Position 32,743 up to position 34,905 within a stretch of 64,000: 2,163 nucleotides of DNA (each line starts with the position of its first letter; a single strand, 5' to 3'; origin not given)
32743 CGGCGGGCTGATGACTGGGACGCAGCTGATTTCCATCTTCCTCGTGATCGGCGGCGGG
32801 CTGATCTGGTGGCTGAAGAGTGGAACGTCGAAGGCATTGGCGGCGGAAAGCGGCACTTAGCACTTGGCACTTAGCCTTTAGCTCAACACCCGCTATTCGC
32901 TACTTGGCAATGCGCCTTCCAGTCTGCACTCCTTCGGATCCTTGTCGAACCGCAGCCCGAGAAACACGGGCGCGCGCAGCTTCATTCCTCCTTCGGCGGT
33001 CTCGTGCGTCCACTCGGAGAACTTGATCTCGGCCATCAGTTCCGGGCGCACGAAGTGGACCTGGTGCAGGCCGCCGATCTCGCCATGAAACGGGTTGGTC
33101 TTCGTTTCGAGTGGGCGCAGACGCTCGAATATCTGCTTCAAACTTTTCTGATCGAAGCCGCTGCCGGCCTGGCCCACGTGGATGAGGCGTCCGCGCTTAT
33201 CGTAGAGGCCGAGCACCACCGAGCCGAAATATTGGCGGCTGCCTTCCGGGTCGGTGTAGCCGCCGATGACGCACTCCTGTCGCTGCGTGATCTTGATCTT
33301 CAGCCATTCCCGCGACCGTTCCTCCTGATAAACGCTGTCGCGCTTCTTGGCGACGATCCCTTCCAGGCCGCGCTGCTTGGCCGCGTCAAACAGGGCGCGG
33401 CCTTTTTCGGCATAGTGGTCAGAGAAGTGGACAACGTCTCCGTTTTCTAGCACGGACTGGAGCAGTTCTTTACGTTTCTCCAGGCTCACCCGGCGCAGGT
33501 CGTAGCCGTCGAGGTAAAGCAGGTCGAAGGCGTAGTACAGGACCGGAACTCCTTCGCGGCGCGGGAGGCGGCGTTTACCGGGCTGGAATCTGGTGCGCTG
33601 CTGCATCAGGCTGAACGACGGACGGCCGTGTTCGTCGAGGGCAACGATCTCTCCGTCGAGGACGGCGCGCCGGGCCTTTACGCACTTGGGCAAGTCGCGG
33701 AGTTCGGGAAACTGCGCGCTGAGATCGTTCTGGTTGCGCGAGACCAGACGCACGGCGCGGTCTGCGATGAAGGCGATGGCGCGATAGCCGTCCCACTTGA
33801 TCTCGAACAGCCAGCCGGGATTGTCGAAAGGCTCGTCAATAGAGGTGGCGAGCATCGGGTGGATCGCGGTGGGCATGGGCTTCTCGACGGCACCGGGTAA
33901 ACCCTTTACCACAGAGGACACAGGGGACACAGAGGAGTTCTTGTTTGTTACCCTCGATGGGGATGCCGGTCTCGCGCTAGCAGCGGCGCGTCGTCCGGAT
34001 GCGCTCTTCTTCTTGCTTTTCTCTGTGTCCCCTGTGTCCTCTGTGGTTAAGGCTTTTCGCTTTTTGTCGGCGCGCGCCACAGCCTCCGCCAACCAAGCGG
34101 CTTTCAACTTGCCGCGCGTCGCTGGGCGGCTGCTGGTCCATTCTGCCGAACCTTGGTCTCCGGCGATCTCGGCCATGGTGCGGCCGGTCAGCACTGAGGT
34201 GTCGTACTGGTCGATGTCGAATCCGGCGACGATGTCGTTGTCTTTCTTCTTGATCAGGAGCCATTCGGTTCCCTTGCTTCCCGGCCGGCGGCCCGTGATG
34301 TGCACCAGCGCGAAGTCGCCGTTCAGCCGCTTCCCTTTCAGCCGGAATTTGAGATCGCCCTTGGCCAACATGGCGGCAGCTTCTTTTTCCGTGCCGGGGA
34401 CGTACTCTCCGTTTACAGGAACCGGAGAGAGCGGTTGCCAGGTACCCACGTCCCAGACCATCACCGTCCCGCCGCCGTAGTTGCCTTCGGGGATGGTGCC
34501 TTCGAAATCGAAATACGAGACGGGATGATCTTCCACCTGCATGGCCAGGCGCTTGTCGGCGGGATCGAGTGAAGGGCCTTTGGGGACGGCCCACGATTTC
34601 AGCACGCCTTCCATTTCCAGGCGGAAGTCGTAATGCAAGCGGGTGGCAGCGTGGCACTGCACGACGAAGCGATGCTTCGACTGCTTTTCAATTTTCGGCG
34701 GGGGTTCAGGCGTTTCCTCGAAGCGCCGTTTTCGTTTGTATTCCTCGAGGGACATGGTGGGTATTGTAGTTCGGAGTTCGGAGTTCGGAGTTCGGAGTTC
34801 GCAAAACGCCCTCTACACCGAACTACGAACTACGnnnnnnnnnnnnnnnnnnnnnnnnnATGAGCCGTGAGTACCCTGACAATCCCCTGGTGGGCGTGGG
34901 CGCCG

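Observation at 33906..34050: Near-perfect 29-bp inverted repeat of a REP-like family translated in frame as the LigD interdomain linker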

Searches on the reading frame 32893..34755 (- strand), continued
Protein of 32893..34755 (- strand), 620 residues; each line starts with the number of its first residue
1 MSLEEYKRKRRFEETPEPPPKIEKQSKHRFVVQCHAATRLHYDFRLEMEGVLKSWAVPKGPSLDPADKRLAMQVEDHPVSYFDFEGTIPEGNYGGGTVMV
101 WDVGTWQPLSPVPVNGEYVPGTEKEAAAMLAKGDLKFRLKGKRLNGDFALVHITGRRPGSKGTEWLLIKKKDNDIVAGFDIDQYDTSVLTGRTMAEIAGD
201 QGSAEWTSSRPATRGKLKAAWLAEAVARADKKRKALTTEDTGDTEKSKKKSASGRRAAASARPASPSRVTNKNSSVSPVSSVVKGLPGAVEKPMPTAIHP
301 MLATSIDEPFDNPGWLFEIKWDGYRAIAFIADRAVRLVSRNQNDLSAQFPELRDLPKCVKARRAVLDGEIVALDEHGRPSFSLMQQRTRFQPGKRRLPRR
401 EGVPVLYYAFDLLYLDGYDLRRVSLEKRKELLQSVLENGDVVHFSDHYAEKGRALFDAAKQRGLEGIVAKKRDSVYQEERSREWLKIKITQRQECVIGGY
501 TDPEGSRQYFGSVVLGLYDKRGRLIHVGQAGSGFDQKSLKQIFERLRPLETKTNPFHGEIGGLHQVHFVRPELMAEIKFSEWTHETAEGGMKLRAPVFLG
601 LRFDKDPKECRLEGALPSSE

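Call 30: find_encoding_contigs(protein=P0002, flank=10000, max_places=1)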
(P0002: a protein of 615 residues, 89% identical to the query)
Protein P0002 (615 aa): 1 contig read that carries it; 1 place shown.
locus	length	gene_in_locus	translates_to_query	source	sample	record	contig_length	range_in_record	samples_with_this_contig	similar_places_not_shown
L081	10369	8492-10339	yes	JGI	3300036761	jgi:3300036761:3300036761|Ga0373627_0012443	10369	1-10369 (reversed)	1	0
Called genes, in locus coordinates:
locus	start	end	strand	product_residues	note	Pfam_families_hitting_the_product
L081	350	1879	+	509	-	PF01229:Glyco_hydro_39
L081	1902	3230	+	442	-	PF10091:Glycoamylase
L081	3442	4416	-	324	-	PF00753:Lactamase_B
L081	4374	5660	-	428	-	PF14870:PSII_BNR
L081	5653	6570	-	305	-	PF13384:HTH_23 (faint), PF07638:Sigma70_ECF (weak), PF04542:Sigma70_r2 (faint), PF08281:Sigma70_r4_2, PF04545:Sigma70_r4, PF13936:HTH_38 (weak)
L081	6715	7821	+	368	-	PF20208:ARPP-1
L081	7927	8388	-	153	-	PF00293:NUDIX, PF14815:NUDIX_4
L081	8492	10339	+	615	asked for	PF13298:LigD_N, PF01068:DNA_ligase_A_M, PF09414:RNA_ligase (faint), PF04679:DNA_ligase_A_C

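Call 31: find_encoding_contigs(protein=P0003, flank=10000, max_places=1)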
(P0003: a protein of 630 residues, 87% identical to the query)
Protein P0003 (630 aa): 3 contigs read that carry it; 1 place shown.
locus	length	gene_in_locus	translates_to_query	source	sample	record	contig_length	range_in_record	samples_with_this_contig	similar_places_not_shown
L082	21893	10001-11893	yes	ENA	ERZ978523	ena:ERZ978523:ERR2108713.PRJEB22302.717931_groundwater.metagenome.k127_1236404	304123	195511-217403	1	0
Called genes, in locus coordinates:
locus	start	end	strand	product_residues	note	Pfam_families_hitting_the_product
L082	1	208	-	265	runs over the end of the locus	-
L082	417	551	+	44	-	-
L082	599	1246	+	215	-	PF02607:B12-binding_2, PF02310:B12-binding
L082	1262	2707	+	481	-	PF06253:MTTB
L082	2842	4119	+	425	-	PF01070:FMN_dh, PF03060:NMO (weak), PF00478:IMPDH (weak)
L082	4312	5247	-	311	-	PF00753:Lactamase_B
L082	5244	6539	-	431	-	PF14870:PSII_BNR (weak)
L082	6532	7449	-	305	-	PF04542:Sigma70_r2 (faint), PF08281:Sigma70_r4_2, PF04545:Sigma70_r4, PF13936:HTH_38 (weak)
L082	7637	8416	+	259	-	PF20208:ARPP-1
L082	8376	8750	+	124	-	PF20208:ARPP-1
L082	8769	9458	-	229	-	-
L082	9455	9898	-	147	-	PF00293:NUDIX, PF14815:NUDIX_4 (weak)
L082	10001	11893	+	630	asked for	PF13298:LigD_N, PF01068:DNA_ligase_A_M, PF09414:RNA_ligase (weak), PF04679:DNA_ligase_A_C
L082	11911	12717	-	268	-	PF01790:LGT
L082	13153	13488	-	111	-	PF05164:ZapA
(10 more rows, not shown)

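Call 32: find_encoding_contigs(protein=P0005, flank=10000, max_places=1)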
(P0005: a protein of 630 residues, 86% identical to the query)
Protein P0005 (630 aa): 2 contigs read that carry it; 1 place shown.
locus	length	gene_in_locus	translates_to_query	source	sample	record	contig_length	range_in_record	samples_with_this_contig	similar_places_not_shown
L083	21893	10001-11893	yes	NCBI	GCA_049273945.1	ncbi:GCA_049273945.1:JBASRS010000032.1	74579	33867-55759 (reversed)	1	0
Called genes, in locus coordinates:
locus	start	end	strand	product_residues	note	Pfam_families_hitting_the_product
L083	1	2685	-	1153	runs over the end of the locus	PF13620:CarboxypepD_reg, PF25183:OMP_b-brl_4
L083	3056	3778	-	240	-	PF00392:GntR, PF07702:UTRA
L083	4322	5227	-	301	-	PF00753:Lactamase_B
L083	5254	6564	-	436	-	PF13490:zf-HC2 (weak), PF14870:PSII_BNR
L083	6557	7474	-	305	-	PF07638:Sigma70_ECF (weak), PF04542:Sigma70_r2 (faint), PF08281:Sigma70_r4_2, PF04545:Sigma70_r4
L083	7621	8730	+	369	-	PF20208:ARPP-1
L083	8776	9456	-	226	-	-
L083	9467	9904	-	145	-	PF00293:NUDIX, PF14815:NUDIX_4 (weak)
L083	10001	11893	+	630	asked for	PF13298:LigD_N, PF01068:DNA_ligase_A_M, PF04679:DNA_ligase_A_C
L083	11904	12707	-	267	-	PF01790:LGT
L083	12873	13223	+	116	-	PF05635:23S_rRNA_IVP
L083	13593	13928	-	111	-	PF05164:ZapA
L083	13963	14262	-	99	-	PF13870:CCDC113_CCDC96_CC (weak)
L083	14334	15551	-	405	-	PF00155:Aminotran_1_2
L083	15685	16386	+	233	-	PF25900:PAPPA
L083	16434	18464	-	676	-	PF03483:B3_4, PF03484:B5, PF17759:tRNA_synthFbeta, PF03147:FDX-ACB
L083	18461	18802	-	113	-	-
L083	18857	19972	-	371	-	PF02912:Phe_tRNA-synt_N, PF01409:tRNA-synt_2d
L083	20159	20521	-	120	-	PF00453:Ribosomal_L20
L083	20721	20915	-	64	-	PF01632:Ribosomal_L35p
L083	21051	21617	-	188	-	PF05198:IF3_N, PF00707:IF3_C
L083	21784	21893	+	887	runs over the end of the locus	PF00069:Pkinase, PF01636:APH (faint), PF07714:PK_Tyr_Ser-Thr, PF03109:ABC1 (weak), PF07676:PD40, PF26549:Tricorn_N, PF07676:PD40, PF26549:Tricorn_N, +3 more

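Call 33: find_encoding_contigs(protein=P0008, flank=10000, max_places=1)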
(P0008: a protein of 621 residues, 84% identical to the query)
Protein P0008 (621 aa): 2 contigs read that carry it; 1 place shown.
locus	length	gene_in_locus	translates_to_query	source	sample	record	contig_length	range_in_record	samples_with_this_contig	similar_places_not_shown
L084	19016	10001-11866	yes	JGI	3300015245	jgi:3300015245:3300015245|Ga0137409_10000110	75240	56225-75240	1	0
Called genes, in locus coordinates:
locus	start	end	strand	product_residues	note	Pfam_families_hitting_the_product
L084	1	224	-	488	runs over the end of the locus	PF12729:4HB_MCP_1, PF00512:HisKA, PF02518:HATPase_c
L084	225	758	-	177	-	-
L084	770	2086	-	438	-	-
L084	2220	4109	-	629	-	PF01266:DAO (faint), PF13450:NAD_binding_8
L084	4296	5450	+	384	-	PF00072:Response_reg, PF01339:CheB_methylest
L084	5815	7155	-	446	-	PF14870:PSII_BNR (weak)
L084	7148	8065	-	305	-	PF08281:Sigma70_r4_2, PF04545:Sigma70_r4, PF13936:HTH_38 (weak)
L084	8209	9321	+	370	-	PF20208:ARPP-1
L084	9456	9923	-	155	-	PF00293:NUDIX, PF14815:NUDIX_4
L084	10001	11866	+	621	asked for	PF13298:LigD_N, PF01068:DNA_ligase_A_M, PF04679:DNA_ligase_A_C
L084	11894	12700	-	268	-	PF01790:LGT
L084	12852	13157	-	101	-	-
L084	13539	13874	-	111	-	PF05164:ZapA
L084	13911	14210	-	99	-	-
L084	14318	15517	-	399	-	PF00155:Aminotran_1_2, PF01053:Cys_Met_Meta_PP (faint)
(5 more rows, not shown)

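Call 57: search_protein_representatives(protein=P0001)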
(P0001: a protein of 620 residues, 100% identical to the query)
Query: 620 residues. Proteins with E-value up to 0.001 (for the whole library): 44301; up to 1e-10: 21174; up to 1e-30: 5190. The best 150 are listed.
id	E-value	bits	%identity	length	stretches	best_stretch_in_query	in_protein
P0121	1.0e-218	744.4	56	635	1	1-619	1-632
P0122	4.6e-161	554.0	56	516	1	129-616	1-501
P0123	5.8e-159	547.1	52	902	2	261-617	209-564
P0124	1.5e-157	542.4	61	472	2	1-286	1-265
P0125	4.7e-151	521.0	51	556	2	262-615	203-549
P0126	1.1e-147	509.9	52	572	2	286-615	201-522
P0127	6.4e-143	494.1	48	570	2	217-613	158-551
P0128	7.4e-143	493.9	51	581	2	276-613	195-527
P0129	7.9e-143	493.8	45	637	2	16-616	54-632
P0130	2.0e-140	485.9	51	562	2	291-612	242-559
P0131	5.1e-138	477.9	49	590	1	1-613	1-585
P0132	1.6e-137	476.3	50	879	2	290-616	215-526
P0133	1.4e-136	473.2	50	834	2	279-619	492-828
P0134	1.5e-136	473.1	51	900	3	292-614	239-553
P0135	1.7e-135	469.6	48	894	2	262-614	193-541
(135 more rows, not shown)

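Call 59: predict_structure(alignment_id=A1)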
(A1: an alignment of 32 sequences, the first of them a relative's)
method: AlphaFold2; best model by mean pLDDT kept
length: 620 residues; sequences in the alignment: 32
mean_pLDDT: 41.4   pTM: 0.35
mean pLDDT of the five models: 41.4, 39.5, 38.1, 37.2, 31.3
residues with pLDDT >= 90: 28; 70-90: 69; 50-70: 39; < 50: 484
segments of 3 or more residues with pLDDT < 50: 5-278, 300-323, 389-401, 447-539, 546-620
pLDDT, mean of each block of 10 residues (from residue 1): 47 32 23 25 29 28 26 24 26 29 27 32 38 31 32 33 35 29 32 39 31 29 41 40 25 23 26 39 82 75 27 25 69 84 76 89 87 59 50 37 72 90 82 82 55 32 26 22 25 31 30 39 37 45 48 32 37 33 27 28 36 27
secondary structure, 60 per line:
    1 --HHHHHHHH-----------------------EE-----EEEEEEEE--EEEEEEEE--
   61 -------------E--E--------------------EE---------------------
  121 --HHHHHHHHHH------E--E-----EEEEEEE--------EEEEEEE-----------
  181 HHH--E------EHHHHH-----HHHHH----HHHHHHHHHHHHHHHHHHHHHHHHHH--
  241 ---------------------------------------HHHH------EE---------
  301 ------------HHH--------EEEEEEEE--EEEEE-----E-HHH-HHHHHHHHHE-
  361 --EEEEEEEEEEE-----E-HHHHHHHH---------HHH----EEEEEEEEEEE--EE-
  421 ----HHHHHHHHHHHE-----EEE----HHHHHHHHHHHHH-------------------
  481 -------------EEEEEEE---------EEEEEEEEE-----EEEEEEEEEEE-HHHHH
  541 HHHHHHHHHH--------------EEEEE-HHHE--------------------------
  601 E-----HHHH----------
elements in order: H3-10 E41-48 E51-58 H123-132 E148-154 E163-169 H194-198 H204-208 H213-238 H280-283 E324-331 E334-338 H350-358 E363-373 H381-388 E405-415 H425-435 E442-444 H449-461 E494-500 E510-518 E524-534 H536-550 E565-569 H607-610

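Call 60: search_solved_structures(query=P0001, max_evalue=1e-10, show_alignments=0)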
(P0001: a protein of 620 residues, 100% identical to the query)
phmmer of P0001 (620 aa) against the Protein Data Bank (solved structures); distinct sequences matched with E-value up to 1e-10: 33.
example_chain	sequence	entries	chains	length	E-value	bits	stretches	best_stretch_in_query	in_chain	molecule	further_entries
1vs0_A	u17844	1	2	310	3.2e-48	168.1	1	300-610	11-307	Putative DNA ligase-like protein Rv0938/MT0965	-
6nhz_A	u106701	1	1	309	2.2e-47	165.3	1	300-610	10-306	ATP-dependent DNA ligase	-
6nhx_A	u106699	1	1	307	5.4e-47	164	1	300-610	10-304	ATP-dependent DNA ligase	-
2lj6_A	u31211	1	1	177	3.7e-46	161.2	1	3-175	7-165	Probable ATP-dependent DNA ligase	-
5dmp_A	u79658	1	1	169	3.8e-44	154.6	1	30-199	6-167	Uncharacterized protein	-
3n9b_A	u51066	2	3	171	1.8e-42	149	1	14-193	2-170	Probable ATP-dependent DNA ligase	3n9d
3p43_A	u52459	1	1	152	1.3e-36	129.7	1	3-110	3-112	Putative uncharacterized protein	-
2cfm_A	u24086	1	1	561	1.6e-32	116.2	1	297-610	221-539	THERMOSTABLE DNA LIGASE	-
4eq5_A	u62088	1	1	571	1.7e-31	112.8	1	292-610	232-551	DNA ligase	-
9df9_A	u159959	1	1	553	7.1e-31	110.8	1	298-610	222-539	DNA ligase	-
3rr5_A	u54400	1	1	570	8.6e-31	110.5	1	297-610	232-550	DNA ligase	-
9dfa_A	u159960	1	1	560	3.4e-30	108.5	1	298-610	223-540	DNA ligase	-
3p4h_A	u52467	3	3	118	1.3e-27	100.1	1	28-110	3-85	ATP-dependent DNA ligase, N-terminal domain protein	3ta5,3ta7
3gde_A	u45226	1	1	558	1.6e-22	83.2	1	290-610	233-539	DNA ligase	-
2hiv_A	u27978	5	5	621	5.6e-20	74.8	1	294-610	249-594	Thermostable DNA ligase | DNA ligase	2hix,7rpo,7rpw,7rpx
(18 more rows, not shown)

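Call 81: search_protein_families(library=pfam, proteins=[L083:12873-13223:+], max_evalue=0.01)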
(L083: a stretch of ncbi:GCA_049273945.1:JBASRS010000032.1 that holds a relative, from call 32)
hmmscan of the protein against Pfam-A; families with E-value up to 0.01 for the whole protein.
L083:12873-13223:+ (116 aa): 2 families
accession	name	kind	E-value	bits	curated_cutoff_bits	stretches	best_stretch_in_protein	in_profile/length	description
PF05635.17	23S_rRNA_IVP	-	7.1e-36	123.1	33.8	1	6-93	1-88/106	23S rRNA-intervening sequence protein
PF22296.2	bAvd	-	0.00048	21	40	1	9-90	2-81/107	bAvd-like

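Call 82: search_protein_families(library=ncbifam, proteins=[L083:12873-13223:+], max_evalue=0.01)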
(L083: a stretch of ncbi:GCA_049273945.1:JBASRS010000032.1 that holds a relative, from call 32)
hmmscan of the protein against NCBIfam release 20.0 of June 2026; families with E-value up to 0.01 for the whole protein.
L083:12873-13223:+ (116 aa): 4 families
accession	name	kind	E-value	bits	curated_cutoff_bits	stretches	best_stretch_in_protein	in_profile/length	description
NF008911.0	PRK12275.1-2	subfamily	9.3e-37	126.1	137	1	4-96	3-95/118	hypothetical protein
TIGR02436.1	TIGR02436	subfamily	1.2e-32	112.3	24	1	11-91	2-82/109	four helix bundle protein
NF008912.0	PRK12275.1-6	subfamily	9.2e-27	93.4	124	1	4-92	2-87/117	hypothetical protein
NF033474.1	DivGenRetAVD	equivalog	3e-06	27.5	80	1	10-96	3-86/104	diversity-generating retroelement protein Avd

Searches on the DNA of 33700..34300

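Call 17: search_rna_families(source=window, start=33700, end=34300, threshold=evalue, max_evalue=10)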
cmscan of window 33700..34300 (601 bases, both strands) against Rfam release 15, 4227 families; matches with E-value up to 10: 0.
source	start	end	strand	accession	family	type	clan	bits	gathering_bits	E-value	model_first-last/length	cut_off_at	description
